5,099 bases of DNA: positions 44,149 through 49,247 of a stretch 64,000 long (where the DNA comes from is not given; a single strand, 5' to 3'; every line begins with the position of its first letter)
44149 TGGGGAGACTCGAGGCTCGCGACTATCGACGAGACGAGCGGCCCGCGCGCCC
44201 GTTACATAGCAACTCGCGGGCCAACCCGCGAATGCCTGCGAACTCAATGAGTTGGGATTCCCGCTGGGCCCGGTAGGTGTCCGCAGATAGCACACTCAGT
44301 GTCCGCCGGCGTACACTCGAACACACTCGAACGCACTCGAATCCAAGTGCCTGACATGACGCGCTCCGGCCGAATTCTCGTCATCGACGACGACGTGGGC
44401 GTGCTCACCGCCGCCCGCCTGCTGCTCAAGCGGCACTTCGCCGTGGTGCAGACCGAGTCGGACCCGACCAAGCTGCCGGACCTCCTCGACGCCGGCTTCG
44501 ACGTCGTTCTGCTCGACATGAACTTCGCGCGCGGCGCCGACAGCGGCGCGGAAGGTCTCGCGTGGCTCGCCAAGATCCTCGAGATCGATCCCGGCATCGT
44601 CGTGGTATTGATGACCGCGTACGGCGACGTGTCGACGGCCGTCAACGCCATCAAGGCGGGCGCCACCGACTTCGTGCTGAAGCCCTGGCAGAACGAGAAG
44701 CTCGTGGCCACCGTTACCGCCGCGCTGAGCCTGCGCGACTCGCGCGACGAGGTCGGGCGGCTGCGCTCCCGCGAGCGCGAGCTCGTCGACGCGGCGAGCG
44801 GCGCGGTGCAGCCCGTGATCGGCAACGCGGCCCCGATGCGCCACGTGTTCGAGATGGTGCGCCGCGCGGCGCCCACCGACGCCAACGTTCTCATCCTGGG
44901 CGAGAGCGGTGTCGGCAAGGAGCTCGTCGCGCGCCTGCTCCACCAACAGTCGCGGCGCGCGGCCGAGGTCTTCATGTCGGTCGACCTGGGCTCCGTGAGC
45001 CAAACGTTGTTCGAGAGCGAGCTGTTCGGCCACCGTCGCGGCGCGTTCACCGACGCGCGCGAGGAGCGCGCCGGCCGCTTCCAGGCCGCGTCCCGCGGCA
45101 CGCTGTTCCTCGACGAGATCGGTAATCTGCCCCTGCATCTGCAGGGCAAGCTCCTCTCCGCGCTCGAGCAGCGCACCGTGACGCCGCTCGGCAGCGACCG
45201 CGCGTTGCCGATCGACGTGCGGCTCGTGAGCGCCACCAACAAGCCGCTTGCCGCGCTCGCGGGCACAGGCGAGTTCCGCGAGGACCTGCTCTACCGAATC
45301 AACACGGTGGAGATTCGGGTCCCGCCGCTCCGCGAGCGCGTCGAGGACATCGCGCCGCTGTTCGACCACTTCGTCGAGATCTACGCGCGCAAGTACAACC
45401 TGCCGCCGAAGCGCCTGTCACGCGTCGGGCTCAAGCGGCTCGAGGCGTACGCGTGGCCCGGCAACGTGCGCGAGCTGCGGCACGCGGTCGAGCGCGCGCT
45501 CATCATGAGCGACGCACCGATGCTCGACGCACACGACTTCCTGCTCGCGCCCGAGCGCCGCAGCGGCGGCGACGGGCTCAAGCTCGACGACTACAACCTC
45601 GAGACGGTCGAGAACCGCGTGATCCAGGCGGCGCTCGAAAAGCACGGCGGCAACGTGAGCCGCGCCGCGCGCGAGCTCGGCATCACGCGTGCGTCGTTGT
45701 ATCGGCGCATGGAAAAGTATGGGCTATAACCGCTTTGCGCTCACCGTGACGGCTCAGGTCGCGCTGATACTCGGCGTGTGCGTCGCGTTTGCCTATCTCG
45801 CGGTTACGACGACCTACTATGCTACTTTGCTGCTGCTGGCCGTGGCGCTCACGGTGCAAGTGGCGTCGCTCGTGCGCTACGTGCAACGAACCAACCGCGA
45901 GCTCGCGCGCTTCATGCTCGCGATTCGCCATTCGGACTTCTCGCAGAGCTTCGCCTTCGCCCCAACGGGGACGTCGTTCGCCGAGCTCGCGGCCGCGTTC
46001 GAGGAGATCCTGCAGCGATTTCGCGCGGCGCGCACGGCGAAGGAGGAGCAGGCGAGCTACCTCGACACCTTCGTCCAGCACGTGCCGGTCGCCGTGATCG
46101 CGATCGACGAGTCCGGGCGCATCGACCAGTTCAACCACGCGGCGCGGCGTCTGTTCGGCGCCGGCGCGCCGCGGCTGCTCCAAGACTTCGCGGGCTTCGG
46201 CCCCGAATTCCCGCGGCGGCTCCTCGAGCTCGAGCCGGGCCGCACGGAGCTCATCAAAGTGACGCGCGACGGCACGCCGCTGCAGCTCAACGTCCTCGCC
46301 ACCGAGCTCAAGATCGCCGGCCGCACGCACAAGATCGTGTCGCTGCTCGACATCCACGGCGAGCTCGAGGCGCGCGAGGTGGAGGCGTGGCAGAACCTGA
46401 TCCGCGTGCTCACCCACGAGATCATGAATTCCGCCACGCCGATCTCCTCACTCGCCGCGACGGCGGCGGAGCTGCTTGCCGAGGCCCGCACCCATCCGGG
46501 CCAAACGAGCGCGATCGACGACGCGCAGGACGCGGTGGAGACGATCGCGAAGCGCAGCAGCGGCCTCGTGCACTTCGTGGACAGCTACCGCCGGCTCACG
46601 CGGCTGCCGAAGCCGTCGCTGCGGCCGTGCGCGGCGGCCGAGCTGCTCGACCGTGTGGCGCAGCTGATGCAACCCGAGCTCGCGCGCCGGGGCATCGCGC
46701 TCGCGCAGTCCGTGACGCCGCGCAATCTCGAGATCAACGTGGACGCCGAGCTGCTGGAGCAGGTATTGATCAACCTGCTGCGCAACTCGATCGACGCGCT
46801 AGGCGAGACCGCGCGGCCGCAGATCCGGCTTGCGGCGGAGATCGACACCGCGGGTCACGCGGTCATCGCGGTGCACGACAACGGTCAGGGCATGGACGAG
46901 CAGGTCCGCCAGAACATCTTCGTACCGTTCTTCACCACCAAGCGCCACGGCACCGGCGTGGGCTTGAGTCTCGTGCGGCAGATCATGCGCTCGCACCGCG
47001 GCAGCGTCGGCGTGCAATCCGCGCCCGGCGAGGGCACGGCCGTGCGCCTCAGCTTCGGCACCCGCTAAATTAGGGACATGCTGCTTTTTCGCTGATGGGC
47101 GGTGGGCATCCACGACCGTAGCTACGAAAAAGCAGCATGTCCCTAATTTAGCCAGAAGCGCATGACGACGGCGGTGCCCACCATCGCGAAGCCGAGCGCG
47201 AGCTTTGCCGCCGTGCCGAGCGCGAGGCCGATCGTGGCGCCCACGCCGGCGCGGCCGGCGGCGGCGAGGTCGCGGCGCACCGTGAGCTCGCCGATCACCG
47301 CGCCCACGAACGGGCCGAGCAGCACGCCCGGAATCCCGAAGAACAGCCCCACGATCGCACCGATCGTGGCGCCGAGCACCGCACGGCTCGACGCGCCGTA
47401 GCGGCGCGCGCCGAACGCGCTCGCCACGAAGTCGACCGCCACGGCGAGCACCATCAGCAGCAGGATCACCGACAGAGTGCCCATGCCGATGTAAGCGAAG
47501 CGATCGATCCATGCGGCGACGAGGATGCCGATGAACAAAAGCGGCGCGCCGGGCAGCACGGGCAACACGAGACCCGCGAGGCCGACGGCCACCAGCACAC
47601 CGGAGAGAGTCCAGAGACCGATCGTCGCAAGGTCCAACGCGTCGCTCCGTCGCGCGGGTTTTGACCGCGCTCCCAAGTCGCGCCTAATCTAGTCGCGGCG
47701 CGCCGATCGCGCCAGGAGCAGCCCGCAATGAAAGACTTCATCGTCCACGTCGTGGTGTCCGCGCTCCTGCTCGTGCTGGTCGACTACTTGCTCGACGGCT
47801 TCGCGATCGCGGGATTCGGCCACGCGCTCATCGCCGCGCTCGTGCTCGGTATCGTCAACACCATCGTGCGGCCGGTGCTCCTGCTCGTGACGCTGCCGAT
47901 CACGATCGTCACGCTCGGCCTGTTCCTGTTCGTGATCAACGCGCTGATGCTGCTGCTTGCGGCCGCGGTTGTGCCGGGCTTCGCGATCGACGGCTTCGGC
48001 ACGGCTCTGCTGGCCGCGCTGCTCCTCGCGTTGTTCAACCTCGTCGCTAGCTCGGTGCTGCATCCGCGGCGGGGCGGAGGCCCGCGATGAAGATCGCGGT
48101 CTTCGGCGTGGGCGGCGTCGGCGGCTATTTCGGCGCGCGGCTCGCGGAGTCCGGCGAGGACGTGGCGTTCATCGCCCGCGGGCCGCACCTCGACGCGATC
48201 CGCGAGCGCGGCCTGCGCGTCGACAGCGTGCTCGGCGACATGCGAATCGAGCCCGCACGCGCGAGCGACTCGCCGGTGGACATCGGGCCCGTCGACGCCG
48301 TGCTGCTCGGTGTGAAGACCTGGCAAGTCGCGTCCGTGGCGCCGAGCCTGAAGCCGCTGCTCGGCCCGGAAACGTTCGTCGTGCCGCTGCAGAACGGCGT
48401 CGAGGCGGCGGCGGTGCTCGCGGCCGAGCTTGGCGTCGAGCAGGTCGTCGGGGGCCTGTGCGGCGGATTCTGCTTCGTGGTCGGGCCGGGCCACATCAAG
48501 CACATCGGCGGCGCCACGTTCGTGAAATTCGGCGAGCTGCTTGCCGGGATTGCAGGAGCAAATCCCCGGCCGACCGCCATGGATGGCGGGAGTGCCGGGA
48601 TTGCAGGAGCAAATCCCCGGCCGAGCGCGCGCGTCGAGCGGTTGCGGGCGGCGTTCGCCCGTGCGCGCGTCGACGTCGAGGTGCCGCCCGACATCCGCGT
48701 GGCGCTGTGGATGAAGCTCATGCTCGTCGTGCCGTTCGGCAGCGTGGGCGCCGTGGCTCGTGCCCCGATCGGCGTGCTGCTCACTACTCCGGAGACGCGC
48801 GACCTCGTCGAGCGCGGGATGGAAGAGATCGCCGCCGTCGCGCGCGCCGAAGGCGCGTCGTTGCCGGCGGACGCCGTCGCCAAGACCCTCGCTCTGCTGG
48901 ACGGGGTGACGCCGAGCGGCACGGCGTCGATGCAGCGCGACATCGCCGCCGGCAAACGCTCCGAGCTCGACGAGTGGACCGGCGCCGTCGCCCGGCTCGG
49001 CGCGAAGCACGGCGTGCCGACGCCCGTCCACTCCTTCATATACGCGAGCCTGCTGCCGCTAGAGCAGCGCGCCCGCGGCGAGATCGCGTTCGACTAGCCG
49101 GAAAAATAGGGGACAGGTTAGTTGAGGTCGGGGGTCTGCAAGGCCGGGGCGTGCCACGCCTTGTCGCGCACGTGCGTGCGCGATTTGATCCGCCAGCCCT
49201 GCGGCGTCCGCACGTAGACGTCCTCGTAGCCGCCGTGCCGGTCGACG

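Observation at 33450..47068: Sigma-54/NtrC-controlled ABC locus: one ATPase followed by four tandem duplicated-FtsX permease paralogs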

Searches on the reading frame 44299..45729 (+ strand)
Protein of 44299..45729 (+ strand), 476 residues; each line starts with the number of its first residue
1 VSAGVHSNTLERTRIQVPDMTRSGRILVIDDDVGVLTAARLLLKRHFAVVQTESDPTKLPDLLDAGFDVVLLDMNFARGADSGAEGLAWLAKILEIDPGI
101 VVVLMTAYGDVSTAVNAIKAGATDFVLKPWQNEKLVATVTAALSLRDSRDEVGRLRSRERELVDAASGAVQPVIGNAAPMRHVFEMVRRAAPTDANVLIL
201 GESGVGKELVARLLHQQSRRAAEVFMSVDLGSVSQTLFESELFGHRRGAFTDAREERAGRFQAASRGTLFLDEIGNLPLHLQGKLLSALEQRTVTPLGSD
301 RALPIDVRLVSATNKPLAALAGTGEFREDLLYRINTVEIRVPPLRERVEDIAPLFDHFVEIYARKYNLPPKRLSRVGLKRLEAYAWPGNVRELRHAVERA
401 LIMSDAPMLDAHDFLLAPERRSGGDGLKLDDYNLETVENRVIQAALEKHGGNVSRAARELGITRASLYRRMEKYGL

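Call 4: search_protein_families(library=ncbifam, proteins=[window:44299-45729:+])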
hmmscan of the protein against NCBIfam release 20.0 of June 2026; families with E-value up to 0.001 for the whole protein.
window:44299-45729:+ (476 aa): 73 families (the best 25 are shown)
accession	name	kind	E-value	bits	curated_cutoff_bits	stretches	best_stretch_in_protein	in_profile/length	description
TIGR02915.1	PEP_resp_reg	equivalog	2.2e-109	366.3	502.6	1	26-476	1-444/445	PEP-CTERM-box response regulator transcription factor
NF008469.0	PRK11361.1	equivalog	8.8e-103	344.4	714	1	20-475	1-455/461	acetoacetate metabolism transcriptional regulator AtoC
TIGR01818.1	ntrC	equivalog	1.2e-98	331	558.6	1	26-412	1-375/463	nitrogen regulation protein NR(I)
NF007689.0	PRK10365.1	equivalog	3.4e-95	319.4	760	1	25-471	7-439/441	sigma-54-dependent response regulator transcription factor ZraR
NF003451.0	PRK05022.1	equivalog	2e-86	290.7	476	1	137-475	157-509/512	nitric oxide reductase transcriptional regulator NorR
NF051870.1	NAssimRespRegNtrX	equivalog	5.3e-86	289.3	600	1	26-475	4-451/452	nitrogen assimilation response regulator NtrX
NF041552.1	TF_PrdR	equivalog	2.7e-85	286.8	795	1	155-475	251-577/577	sigma-54 dependent transcriptional regulator PrdR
TIGR01817.1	nifA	equivalog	6.6e-85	285.9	528.85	1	142-417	167-441/534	nif-specific transcriptional activator NifA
NF011695.0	PRK15115.1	equivalog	8.6e-83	278.5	763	1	22-474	5-436/445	two-component system response regulator GlrR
NF038308.1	RNA_repair_RtcR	equivalog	7e-82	275.9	650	1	113-414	125-432/530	RNA repair transcriptional activator RtcR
NF049963.1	RespRegFlgRCampy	domain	2.1e-81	274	750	1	63-475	41-428/429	fla regulon two-component system response regulator FlgR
NF041946.1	LuxO_transreg_Vib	equivalog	2.5e-81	273.8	800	2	61-405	35-367/463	quorum-sensing sigma-54 dependent transcriptional regulator LuxO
NF050807.1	TransRegFlbDCaul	equivalog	4.4e-80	269.7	750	1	164-419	111-366/454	sigma-54-dependent transcriptional regulator FlbD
TIGR02329.1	propionate_PrpR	equivalog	4.7e-80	269.7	499.2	1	166-472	207-525/526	propionate catabolism operon regulatory protein PrpR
NF008176.1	PRK10923.1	equivalog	7.5e-78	262.2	620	1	23-403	3-370/469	nitrogen regulation protein NR(I)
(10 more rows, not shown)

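Call 5: search_protein_families(library=pfam, proteins=[window:44299-45729:+])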
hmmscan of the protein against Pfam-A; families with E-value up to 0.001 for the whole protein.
window:44299-45729:+ (476 aa): 10 families
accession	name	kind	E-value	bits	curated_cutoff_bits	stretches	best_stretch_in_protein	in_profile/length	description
PF00158.32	Sigma54_activat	-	1e-61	208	20.2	1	174-339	2-167/168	Sigma-54 interaction domain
PF25601.1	AAA_lid_14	-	2.8e-21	75.6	27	1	345-414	1-70/87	AAA+ ATPase lid domain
PF14532.12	Sigma54_activ_2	-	1.1e-20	74.7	25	1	174-344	1-138/138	Sigma-54 interaction domain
PF02954.25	HTH_8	-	8.6e-18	64.2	22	1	434-474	2-42/42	Bacterial regulatory protein, Fis family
PF00072.30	Response_reg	-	3.4e-17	63.1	30.2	1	26-139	1-110/111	Response regulator receiver domain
PF07728.20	AAA_5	-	7.7e-08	32.9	22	1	196-315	1-123/139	AAA domain (dynein-related subfamily)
PF18024.7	HTH_50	-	9.8e-05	22.4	27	1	434-476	8-49/50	Helix-turn-helix domain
PF01078.27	Mg_chelatase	-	0.00011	22.2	20.3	0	190-315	18-158/207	Magnesium chelatase, subunit ChlI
PF13518.12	HTH_28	-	0.00017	22.1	25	1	440-474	4-36/52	Helix-turn-helix domain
PF13556.12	HTH_30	-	0.00083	19.5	27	0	448-473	10-35/59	PucR C-terminal helix-turn-helix domain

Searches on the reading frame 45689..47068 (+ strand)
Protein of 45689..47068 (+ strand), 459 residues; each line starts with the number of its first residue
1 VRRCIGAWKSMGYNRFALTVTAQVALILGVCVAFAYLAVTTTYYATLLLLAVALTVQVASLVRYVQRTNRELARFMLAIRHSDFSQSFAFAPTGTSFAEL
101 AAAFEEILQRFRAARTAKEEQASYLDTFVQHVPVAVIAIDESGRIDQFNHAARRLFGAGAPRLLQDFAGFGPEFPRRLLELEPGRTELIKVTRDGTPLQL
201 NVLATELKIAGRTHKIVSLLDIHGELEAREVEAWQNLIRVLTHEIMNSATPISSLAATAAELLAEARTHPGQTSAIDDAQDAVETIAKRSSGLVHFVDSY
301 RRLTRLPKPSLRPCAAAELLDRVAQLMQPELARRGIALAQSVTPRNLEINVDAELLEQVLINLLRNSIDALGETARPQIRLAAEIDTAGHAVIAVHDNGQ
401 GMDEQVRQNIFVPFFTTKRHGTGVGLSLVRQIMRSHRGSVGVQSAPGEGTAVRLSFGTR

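Call 4: search_protein_families(library=ncbifam, proteins=[window:45689-47068:+])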
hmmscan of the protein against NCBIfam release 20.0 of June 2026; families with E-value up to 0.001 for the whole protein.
window:45689-47068:+ (459 aa): 78 families (the best 25 are shown)
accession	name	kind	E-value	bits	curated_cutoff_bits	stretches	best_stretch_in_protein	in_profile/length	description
NF008468.0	PRK11360.1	equivalog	2.5e-40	138.5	646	1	278-456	429-606/616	two-component system sensor histidine kinase AtoS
NF046044.1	PnpS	equivalog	2.4e-31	109.1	400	1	78-455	11-388/390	two-component system histidine kinase PnpS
NF007688.0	PRK10364.1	equivalog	6.5e-31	107.6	479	1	236-455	242-448/460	two-component system sensor histidine kinase ZraS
NF010411.0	PRK13837.1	equivalog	1.3e-27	96.2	647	1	281-454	487-671/828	two-component system VirA-like sensor kinase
NF008312.0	PRK11100.1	equivalog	8.2e-27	94.1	356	1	234-456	256-472/477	two-component system sensor histidine kinase CreC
NF041777.1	sens_FixL_Rhizob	equivalog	1.3e-26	93.4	850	1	233-455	261-478/485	sensor protein FixL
TIGR02916.1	PEP_his_kin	equivalog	1.7e-25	89.7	300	1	227-454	468-676/679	XrtA/PEP-CTERM system histidine kinase PrsK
NF052574.1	HisKinEspCMyxo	equivalog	7.2e-25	87.3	1200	1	356-451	531-630/785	serine histidine kinase EspC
NF033092.0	HK_WalK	equivalog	3.3e-24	85.4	725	2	317-455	450-591/594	cell wall metabolism sensor histidine kinase WalK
TIGR02966.1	phoR_proteo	equivalog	2.5e-22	79.3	334.2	1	120-456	3-333/333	phosphate regulon sensor histidine kinase PhoR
NF008293.1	PRK11073.1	equivalog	9.1e-22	77.8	240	1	232-449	128-339/349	nitrogen regulation protein NR(II)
NF047496.1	HK_LIC11548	equivalog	1.1e-21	77.3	750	1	228-446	354-577/589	LIC_11548 family sensor histidine kinase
NF010076.0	PRK13557.1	subfamily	9.3e-20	70.5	631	1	260-457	185-393/540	histidine kinase famiy protein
NF052573.1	HisKinEspAMyxo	equivalog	9.5e-20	70.2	1400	1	352-455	500-608/755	serine histidine kinase EspA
NF008298.1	PRK11086.1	subfamily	6.7e-19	67.7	520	1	341-453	410-520/529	DcuS/MalK family sensor histidine kinase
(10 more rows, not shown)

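Call 5: search_protein_families(library=pfam, proteins=[window:45689-47068:+])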
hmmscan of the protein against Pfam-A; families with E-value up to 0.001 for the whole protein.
window:45689-47068:+ (459 aa): 4 families
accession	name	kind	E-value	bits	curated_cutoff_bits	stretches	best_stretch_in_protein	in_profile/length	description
PF02518.31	HATPase_c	-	4.3e-23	82.3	26.4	1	352-456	2-107/111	Histidine kinase-, DNA gyrase B-, and HSP90-like ATPase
PF00989.32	PAS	-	1e-07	32.4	22.6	1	125-206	3-95/113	PAS fold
PF13188.13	PAS_8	-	0.00013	22.1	21.8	1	125-172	3-52/65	PAS domain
PF13589.12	HATPase_c_3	-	0.00078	19.9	25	0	356-406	3-49/137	Histidine kinase-, DNA gyrase B-, and HSP90-like ATPase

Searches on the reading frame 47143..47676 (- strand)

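Call 15: search_protein_families(library=pfam, proteins=[window:47143-47676:-], max_evalue=0.0001)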
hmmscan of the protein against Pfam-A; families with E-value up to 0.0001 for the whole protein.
window:47143-47676:- (177 aa): 1 family
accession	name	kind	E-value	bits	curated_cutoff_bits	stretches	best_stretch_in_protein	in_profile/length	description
PF04306.18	DUF456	-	6.1e-37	127.4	29.4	1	37-171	1-137/139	Protein of unknown function (DUF456)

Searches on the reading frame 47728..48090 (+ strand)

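Call 15: search_protein_families(library=pfam, proteins=[window:47728-48090:+], max_evalue=0.0001)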
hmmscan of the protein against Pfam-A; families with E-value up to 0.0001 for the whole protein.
window:47728-48090:+ (120 aa): 1 family
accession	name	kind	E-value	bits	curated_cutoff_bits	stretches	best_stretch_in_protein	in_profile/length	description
PF04020.18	Phage_holin_4_2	-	6.3e-33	114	28.8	1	3-106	2-105/105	Mycobacterial 4 TMS phage holin, superfamily IV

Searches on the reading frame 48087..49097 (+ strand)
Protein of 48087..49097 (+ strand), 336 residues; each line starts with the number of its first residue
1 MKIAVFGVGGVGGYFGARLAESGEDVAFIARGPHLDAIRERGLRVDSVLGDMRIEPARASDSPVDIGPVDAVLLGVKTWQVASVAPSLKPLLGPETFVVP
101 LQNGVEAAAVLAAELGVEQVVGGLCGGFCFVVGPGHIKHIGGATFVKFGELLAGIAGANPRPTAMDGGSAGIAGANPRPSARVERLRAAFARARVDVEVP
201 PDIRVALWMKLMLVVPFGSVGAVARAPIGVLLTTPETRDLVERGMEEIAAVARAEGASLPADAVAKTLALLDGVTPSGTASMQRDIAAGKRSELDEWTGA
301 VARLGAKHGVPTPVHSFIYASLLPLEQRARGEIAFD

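Call 15: search_protein_families(library=pfam, proteins=[window:48087-49097:+], max_evalue=0.0001)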
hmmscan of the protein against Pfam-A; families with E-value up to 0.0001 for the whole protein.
window:48087-49097:+ (336 aa): 2 families
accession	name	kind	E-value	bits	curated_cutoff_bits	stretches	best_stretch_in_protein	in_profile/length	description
PF02558.23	ApbA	-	4e-37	127.6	22.2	1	3-150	1-147/150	Ketopantoate reductase PanE/ApbA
PF08546.17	ApbA_C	-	8.2e-29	100.9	22.7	1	202-322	1-121/125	Ketopantoate reductase PanE/ApbA C terminal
